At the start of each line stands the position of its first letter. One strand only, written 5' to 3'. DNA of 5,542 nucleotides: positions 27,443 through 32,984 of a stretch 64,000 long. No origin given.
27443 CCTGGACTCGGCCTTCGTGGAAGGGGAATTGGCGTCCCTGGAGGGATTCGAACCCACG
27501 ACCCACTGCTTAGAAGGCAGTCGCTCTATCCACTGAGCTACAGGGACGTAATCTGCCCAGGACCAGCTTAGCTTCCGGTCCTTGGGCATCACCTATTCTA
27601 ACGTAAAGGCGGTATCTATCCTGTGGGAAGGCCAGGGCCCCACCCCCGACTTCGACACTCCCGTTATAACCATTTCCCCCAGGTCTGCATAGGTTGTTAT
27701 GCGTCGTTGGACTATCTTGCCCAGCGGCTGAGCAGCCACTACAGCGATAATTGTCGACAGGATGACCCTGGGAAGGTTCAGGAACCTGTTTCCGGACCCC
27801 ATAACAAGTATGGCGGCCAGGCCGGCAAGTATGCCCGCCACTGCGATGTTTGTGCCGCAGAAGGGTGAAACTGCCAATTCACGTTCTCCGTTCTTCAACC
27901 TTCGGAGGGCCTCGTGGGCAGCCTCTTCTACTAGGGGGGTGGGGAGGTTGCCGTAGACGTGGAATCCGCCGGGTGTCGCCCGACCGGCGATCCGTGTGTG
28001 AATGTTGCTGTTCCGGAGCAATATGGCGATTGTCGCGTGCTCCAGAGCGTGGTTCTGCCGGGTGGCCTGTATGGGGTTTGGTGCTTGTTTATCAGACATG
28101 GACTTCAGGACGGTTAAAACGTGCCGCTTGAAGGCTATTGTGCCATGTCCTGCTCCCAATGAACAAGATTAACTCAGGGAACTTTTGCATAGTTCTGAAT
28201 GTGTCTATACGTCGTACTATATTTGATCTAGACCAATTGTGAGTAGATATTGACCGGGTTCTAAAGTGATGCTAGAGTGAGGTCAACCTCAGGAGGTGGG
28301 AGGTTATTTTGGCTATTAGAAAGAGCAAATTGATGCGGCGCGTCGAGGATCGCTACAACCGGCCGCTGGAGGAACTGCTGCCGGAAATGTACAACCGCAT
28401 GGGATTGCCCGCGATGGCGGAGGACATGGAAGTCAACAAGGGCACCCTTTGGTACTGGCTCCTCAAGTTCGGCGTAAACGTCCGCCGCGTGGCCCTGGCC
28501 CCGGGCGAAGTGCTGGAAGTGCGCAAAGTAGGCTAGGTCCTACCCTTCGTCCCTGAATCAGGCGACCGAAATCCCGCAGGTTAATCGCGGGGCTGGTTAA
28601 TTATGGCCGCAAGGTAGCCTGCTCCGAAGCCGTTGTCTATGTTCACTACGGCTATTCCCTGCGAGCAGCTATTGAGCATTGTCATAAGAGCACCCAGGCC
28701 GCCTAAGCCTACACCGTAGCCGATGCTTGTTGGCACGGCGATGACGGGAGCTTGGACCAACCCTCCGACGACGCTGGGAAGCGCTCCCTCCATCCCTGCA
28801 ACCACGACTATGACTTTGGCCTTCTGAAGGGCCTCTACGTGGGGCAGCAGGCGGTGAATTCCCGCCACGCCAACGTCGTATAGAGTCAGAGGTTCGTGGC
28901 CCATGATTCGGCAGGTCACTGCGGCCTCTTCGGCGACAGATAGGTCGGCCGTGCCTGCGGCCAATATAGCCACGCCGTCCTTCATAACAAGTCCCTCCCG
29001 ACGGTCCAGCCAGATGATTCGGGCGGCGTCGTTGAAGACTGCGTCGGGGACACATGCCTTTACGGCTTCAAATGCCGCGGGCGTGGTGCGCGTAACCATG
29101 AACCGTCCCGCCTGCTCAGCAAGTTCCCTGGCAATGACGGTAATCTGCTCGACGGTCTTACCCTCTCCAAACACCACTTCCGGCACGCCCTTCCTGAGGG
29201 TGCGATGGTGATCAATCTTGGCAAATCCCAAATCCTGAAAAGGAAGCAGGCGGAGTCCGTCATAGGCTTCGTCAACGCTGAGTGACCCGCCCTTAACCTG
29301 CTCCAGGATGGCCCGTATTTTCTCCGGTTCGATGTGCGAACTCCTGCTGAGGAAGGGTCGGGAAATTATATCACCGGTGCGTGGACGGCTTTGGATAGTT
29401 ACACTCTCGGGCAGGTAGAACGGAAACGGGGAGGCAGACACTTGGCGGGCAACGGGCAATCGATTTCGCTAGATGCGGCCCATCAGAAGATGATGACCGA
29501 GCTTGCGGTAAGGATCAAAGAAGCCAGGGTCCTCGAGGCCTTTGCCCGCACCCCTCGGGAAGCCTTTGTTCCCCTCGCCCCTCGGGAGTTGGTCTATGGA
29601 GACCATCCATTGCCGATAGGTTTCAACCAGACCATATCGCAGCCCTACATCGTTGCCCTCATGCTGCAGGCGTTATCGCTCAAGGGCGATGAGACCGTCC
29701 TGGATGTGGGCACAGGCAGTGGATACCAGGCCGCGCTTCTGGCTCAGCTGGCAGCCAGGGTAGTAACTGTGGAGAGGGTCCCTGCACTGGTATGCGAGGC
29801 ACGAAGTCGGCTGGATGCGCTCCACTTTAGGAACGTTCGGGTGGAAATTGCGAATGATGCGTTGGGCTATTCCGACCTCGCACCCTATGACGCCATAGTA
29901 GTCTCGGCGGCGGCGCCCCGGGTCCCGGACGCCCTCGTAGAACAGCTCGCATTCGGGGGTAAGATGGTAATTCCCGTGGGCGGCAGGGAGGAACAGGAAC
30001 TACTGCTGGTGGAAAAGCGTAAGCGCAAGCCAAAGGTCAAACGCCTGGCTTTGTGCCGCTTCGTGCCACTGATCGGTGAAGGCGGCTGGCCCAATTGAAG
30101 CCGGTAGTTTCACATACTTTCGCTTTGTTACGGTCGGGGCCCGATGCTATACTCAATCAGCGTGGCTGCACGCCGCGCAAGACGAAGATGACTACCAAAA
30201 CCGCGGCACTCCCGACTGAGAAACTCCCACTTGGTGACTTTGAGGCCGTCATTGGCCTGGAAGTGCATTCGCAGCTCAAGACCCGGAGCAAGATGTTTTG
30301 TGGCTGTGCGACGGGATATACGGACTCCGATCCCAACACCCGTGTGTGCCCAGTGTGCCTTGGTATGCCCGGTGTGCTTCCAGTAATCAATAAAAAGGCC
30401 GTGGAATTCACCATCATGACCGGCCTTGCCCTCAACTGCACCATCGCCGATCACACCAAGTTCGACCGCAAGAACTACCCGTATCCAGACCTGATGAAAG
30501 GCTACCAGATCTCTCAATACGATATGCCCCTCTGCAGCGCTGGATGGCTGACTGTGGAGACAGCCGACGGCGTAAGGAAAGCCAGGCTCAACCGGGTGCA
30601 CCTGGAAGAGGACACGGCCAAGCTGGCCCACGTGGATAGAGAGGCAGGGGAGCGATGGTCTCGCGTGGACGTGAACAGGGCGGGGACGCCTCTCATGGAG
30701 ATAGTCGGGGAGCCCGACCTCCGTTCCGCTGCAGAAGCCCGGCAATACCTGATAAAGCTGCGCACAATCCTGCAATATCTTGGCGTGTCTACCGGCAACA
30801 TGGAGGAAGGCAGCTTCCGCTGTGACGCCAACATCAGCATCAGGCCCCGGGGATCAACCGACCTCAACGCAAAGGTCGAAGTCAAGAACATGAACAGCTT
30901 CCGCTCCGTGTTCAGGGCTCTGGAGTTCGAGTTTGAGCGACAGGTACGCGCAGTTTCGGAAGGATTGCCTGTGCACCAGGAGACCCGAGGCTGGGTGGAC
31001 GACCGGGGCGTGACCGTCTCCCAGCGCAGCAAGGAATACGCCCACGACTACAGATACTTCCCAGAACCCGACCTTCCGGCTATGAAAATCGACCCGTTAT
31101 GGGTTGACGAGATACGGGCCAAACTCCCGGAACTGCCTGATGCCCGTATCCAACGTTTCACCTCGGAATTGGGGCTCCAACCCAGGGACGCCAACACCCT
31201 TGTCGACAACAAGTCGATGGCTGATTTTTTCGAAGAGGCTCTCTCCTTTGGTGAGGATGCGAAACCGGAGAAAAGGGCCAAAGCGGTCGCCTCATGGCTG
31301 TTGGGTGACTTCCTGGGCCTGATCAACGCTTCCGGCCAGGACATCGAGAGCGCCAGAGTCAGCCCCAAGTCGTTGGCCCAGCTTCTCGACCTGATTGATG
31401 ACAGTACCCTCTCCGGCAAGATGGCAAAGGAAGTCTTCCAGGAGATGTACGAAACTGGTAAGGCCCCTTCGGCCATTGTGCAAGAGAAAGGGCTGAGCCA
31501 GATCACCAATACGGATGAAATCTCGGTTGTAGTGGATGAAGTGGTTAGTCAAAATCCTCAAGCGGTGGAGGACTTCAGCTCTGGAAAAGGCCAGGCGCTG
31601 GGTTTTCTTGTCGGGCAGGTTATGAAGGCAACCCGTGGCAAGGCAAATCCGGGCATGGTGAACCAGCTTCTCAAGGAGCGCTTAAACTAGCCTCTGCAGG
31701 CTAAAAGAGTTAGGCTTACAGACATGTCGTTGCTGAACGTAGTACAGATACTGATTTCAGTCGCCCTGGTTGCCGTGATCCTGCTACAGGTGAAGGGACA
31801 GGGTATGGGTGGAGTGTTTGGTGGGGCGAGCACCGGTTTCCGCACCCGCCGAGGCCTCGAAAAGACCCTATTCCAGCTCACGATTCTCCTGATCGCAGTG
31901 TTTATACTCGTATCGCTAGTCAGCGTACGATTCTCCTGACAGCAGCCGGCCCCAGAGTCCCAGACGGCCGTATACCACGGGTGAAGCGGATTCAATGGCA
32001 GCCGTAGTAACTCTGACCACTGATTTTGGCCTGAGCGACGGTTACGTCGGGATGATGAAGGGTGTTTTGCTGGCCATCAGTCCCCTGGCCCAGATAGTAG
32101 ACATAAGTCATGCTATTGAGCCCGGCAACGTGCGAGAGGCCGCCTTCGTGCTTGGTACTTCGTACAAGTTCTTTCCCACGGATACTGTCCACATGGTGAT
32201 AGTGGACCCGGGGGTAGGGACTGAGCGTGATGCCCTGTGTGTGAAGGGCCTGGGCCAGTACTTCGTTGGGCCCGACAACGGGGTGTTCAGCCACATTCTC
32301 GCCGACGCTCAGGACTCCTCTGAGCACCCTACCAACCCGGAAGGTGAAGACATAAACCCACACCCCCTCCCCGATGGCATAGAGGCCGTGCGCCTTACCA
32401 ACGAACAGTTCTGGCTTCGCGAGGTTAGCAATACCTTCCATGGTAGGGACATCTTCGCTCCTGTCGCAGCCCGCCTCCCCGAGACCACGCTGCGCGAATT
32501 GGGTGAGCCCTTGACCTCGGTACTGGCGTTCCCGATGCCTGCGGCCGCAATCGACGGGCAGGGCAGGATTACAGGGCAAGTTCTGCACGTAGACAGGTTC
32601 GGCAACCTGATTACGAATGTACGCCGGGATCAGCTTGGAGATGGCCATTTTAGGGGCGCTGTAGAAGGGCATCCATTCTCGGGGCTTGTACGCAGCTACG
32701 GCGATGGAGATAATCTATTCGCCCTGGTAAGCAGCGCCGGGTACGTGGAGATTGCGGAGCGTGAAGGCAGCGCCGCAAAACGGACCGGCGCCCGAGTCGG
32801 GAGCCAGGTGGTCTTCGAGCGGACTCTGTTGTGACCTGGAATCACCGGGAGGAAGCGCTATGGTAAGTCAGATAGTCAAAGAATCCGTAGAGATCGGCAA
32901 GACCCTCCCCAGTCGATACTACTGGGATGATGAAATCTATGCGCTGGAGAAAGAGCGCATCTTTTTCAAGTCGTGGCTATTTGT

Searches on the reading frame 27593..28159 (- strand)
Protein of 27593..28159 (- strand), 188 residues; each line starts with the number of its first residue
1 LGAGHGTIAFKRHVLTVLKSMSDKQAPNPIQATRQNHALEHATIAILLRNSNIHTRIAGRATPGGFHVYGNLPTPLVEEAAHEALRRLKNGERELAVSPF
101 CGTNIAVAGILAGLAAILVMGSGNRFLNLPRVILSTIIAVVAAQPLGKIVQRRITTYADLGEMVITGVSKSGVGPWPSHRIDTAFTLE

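Call 7: search_protein_families(library=pfam, proteins=[window:27593-28159:-])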
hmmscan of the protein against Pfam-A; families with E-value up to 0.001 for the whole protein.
window:27593-28159:- (188 aa): 1 family
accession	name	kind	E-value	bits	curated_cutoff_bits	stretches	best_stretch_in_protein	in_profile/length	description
PF19928.4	DUF6391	-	2.6e-41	141.4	33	1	33-168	2-134/134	Domain of unknown function (DUF6391)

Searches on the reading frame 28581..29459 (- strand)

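Call 7: search_protein_families(library=pfam, proteins=[window:28581-29459:-])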
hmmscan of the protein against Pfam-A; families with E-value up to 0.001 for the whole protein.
window:28581-29459:- (292 aa): 1 family
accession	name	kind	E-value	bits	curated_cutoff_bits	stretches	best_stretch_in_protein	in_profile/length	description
PF00731.26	AIRC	-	6.5e-13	48.9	30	1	163-287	2-126/148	AIR carboxylase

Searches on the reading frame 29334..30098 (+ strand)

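Call 7: search_protein_families(library=pfam, proteins=[window:29334-30098:+])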
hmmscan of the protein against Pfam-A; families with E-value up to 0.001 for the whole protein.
window:29334-30098:+ (254 aa): 7 families
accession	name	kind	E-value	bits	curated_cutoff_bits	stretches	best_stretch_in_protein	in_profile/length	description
PF01135.25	PCMT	-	3.5e-58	197.3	20.3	1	51-248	4-207/210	Protein-L-isoaspartate(D-aspartate) O-methyltransferase (PCMT)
PF13847.12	Methyltransf_31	-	8.4e-07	29.2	27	1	117-193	2-83/145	Methyltransferase domain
PF13649.12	Methyltransf_25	-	1.5e-06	29.2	27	1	122-197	1-77/97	Methyltransferase domain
PF00398.26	RrnaAD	-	3.9e-05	23.3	24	1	105-178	17-87/263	Ribosomal RNA adenine dimethylase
PF13489.12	Methyltransf_23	-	5.9e-05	23.3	27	1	112-199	14-96/164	Methyltransferase domain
PF08241.18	Methyltransf_11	-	8.6e-05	23.5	21.2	1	123-197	1-73/95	Methyltransferase domain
PF08242.18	Methyltransf_12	-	0.00049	21.2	30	1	123-193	1-74/98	Methyltransferase domain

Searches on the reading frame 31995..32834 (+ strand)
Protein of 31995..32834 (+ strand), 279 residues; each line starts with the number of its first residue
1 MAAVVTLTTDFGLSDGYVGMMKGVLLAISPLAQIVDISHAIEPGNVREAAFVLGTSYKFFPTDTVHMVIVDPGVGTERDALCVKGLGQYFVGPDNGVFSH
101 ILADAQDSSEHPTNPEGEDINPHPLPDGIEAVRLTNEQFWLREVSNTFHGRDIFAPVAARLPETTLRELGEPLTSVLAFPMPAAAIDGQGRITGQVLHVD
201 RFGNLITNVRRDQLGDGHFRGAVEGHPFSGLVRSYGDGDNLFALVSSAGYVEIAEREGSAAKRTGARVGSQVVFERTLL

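Call 7: search_protein_families(library=pfam, proteins=[window:31995-32834:+])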
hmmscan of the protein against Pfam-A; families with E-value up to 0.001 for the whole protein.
window:31995-32834:+ (279 aa): 2 families
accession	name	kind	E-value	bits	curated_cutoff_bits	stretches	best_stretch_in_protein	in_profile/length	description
PF01887.21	SAM_HAT_N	-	6.2e-52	175.7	26.3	1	5-164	1-138/145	SAM hydroxide adenosyltransferase N-terminal domain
PF20257.3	SAM_HAT_C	-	3.9e-17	62.8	25.5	1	194-272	1-83/84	SAM hydroxide adenosyltransferase C-terminal domain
